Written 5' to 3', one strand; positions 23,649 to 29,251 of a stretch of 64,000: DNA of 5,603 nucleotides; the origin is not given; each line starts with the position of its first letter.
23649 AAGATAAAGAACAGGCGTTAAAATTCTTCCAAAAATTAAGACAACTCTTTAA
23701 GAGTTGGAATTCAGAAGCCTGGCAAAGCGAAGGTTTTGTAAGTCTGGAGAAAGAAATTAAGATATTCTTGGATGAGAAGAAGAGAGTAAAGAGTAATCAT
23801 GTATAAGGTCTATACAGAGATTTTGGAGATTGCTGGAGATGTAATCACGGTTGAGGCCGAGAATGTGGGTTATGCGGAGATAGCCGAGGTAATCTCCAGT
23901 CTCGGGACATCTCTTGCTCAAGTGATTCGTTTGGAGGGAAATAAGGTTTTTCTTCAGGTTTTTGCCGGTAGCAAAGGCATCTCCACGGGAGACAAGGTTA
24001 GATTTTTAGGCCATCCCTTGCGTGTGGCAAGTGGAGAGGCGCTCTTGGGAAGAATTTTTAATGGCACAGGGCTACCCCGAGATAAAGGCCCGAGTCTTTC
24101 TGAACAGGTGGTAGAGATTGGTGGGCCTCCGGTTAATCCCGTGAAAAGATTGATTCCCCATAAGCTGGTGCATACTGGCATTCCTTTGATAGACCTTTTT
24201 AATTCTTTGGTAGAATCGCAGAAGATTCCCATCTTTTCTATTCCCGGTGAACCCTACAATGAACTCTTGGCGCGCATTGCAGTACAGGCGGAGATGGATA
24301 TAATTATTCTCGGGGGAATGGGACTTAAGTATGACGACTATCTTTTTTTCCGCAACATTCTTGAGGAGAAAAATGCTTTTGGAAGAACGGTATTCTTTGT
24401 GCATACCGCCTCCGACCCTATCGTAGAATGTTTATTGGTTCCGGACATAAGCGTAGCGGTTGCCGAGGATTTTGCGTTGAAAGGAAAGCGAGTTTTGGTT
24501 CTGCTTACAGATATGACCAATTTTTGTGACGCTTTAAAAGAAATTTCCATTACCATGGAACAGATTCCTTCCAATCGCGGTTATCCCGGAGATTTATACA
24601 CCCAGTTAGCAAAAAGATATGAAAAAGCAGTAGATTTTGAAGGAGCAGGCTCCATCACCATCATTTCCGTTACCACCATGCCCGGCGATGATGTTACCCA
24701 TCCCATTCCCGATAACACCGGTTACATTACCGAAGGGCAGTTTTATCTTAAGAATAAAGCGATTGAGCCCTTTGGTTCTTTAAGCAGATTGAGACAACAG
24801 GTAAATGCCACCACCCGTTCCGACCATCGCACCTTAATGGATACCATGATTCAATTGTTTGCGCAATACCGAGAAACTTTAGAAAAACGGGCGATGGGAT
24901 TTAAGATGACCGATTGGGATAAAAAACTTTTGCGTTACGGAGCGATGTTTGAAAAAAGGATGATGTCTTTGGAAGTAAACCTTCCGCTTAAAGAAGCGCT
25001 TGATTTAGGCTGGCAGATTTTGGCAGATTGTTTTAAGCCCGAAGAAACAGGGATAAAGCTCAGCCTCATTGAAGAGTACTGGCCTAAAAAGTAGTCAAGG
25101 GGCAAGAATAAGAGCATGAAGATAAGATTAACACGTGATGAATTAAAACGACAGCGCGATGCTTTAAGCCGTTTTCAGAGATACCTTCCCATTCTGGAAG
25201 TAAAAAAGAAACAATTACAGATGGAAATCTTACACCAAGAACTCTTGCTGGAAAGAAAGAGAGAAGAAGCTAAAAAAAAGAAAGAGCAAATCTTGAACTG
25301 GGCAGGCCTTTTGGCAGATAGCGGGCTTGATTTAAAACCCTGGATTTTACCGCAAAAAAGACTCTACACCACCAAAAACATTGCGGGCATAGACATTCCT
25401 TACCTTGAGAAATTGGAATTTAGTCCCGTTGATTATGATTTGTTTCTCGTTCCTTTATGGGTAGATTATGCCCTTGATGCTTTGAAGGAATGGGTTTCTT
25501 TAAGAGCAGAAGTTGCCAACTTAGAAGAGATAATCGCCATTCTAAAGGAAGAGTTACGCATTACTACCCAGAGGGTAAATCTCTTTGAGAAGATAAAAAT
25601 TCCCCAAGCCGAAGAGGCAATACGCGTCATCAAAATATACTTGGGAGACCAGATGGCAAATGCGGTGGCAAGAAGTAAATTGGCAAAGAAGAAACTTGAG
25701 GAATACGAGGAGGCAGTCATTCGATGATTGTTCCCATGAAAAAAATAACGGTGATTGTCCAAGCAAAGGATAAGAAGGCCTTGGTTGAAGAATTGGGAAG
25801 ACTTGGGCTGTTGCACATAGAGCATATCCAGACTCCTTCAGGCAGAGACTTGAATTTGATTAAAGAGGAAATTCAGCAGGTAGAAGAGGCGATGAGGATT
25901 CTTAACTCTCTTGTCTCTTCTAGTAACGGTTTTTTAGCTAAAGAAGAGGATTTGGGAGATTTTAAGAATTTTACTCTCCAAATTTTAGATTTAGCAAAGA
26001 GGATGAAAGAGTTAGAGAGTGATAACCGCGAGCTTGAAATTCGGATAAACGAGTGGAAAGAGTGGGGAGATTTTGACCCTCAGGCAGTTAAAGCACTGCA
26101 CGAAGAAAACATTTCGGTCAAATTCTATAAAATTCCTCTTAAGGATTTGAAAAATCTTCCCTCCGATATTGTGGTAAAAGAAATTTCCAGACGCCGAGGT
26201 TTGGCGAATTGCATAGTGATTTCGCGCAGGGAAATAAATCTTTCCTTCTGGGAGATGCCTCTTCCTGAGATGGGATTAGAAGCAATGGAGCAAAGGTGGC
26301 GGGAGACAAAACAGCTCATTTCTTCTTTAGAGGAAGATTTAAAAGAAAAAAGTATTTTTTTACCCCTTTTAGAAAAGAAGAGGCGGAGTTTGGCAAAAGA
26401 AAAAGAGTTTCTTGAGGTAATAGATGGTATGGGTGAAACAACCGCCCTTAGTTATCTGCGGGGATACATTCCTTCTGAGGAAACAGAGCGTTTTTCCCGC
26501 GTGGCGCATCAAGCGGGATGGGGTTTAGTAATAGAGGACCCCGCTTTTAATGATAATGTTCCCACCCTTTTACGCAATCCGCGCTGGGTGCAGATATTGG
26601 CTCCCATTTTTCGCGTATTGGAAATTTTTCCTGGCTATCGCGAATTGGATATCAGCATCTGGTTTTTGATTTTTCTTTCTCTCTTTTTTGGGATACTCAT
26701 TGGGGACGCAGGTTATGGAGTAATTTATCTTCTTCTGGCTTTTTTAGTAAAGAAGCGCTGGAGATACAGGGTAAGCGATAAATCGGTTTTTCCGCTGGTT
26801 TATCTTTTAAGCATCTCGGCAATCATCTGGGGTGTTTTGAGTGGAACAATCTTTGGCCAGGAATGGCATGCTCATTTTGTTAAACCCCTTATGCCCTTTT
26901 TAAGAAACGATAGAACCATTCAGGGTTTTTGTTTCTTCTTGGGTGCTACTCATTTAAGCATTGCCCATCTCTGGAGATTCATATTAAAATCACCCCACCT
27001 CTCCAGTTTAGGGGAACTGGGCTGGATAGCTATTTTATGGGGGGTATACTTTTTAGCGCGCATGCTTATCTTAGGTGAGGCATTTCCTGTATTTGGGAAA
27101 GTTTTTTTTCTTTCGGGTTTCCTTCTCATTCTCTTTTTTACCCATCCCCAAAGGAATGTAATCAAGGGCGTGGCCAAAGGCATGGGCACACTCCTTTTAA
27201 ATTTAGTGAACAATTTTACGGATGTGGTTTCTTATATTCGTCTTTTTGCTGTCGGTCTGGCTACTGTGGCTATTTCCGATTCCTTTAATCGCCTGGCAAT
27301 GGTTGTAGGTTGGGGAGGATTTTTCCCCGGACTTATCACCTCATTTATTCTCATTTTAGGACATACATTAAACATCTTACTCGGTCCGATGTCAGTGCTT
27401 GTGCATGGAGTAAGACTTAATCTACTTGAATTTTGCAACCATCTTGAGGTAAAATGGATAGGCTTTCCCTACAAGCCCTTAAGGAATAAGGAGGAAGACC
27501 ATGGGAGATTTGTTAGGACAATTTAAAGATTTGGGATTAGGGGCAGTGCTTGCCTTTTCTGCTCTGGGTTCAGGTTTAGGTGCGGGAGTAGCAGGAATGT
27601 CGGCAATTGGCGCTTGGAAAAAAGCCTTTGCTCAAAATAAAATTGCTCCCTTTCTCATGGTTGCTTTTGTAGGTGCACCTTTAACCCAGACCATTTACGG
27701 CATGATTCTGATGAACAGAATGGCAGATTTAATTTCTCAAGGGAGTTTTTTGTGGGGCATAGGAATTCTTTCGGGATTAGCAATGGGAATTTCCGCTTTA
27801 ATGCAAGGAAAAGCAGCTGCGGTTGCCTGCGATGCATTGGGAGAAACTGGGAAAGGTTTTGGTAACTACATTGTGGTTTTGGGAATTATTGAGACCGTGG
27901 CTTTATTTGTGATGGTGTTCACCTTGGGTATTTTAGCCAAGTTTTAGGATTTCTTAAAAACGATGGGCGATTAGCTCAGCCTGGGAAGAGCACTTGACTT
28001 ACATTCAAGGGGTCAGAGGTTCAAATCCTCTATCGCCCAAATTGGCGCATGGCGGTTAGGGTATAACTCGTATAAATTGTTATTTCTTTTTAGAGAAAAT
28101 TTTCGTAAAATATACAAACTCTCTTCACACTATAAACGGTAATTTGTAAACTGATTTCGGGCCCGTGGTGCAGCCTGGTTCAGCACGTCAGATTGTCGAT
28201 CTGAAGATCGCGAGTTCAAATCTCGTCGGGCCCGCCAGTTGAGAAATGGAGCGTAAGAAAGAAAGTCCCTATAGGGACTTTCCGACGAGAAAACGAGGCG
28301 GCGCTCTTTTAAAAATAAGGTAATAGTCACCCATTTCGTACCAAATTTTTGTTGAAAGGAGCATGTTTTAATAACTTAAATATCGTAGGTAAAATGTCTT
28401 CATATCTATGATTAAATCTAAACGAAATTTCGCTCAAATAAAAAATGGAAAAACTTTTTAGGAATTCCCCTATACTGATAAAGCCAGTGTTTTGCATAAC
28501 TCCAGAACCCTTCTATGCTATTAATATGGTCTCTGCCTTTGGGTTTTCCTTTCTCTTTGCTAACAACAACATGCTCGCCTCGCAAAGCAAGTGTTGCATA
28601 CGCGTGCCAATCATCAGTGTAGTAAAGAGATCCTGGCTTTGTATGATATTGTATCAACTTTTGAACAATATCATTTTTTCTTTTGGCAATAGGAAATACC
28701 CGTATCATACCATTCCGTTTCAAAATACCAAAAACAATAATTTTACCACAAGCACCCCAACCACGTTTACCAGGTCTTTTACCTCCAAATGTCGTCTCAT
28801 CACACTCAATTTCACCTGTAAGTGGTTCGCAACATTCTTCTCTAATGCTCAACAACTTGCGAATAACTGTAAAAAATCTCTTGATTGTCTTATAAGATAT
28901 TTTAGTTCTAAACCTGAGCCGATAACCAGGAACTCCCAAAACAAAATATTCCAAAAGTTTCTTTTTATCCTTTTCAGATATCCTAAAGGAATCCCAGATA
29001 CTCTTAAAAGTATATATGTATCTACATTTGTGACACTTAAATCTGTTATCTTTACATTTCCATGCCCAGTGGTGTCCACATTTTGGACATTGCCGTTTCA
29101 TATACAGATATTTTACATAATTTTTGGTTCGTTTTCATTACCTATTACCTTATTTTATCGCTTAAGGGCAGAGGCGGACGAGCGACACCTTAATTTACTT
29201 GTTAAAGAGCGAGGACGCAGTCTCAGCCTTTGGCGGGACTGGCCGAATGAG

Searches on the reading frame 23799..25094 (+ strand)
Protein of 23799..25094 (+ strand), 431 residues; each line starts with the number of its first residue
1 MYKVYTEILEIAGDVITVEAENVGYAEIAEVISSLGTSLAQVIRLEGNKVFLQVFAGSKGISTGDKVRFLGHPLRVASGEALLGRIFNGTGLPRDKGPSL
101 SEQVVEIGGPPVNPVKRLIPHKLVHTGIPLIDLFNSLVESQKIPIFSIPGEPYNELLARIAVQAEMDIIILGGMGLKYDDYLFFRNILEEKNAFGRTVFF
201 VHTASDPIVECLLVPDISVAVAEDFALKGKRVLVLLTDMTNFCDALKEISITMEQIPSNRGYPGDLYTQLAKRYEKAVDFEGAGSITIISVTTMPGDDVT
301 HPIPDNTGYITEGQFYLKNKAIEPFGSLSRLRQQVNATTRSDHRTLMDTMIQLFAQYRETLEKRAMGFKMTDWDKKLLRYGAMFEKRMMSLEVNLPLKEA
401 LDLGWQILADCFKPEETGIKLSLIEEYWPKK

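Call 51: search_protein_families(library=pfam, proteins=[window:23799-25094:+], max_evalue=0.001)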
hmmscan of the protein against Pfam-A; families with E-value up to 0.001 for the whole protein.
window:23799-25094:+ (431 aa): 3 families
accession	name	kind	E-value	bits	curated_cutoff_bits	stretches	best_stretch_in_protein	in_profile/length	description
PF00006.31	ATP-synt_ab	-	1.4e-51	175.6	29.5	1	127-321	1-197/213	ATP synthase alpha/beta family, nucleotide-binding domain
PF22919.1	ATP-synt_VA_C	-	2.9e-11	43.7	24.7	1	336-428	5-101/101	C-terminal domain of V and A type ATP synthase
PF02874.29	ATP-synt_ab_N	-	7.6e-10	39.6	20.9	1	8-71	1-69/69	ATP synthase alpha/beta family, beta-barrel domain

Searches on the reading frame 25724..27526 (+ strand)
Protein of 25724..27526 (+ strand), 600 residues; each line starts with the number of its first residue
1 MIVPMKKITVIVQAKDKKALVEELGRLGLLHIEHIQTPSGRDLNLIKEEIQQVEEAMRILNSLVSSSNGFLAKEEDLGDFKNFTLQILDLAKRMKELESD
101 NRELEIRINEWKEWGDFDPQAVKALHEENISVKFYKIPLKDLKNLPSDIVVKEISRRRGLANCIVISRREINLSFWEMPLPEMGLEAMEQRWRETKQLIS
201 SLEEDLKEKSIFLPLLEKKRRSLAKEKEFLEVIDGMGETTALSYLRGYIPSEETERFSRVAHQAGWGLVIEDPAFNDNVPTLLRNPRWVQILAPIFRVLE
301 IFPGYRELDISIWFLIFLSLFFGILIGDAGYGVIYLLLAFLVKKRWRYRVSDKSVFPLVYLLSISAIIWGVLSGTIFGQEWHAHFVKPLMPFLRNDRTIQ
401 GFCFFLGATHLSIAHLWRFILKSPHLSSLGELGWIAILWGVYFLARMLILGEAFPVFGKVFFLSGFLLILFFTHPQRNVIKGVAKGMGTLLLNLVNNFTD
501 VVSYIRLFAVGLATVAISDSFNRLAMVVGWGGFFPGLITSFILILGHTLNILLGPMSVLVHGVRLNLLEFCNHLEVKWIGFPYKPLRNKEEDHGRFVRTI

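Call 51: search_protein_families(library=pfam, proteins=[window:25724-27526:+], max_evalue=0.001)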
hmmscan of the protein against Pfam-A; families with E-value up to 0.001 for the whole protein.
window:25724-27526:+ (600 aa): 1 family
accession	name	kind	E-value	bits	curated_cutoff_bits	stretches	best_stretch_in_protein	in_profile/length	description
PF01496.24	V_ATPase_I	-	6.6e-06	24.8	30.7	0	187-341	250-412/815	V-type ATPase 116kDa subunit family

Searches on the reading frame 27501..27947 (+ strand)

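Call 51: search_protein_families(library=pfam, proteins=[window:27501-27947:+], max_evalue=0.001)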
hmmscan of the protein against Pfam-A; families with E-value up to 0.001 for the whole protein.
window:27501-27947:+ (148 aa): 1 family
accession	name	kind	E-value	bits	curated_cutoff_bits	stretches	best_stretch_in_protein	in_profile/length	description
PF00137.26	ATP-synt_C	-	2.1e-09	38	24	1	86-142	2-58/60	ATP synthase subunit C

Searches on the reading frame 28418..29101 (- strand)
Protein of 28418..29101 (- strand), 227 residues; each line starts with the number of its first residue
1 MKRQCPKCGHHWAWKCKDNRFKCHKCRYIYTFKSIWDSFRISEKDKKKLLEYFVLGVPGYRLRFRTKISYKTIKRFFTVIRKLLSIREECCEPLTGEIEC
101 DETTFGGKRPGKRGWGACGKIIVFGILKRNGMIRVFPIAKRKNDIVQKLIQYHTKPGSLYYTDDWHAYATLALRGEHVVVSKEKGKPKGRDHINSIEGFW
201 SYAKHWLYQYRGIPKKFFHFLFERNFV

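Call 51: search_protein_families(library=pfam, proteins=[window:28418-29101:-], max_evalue=0.001)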
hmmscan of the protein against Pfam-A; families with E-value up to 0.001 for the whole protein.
window:28418-29101:- (227 aa): 1 family
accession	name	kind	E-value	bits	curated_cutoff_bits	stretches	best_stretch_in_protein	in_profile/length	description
PF12762.13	DDE_Tnp_IS1595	-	7e-17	62.3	27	1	94-218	2-141/153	ISXO2-like transposase domain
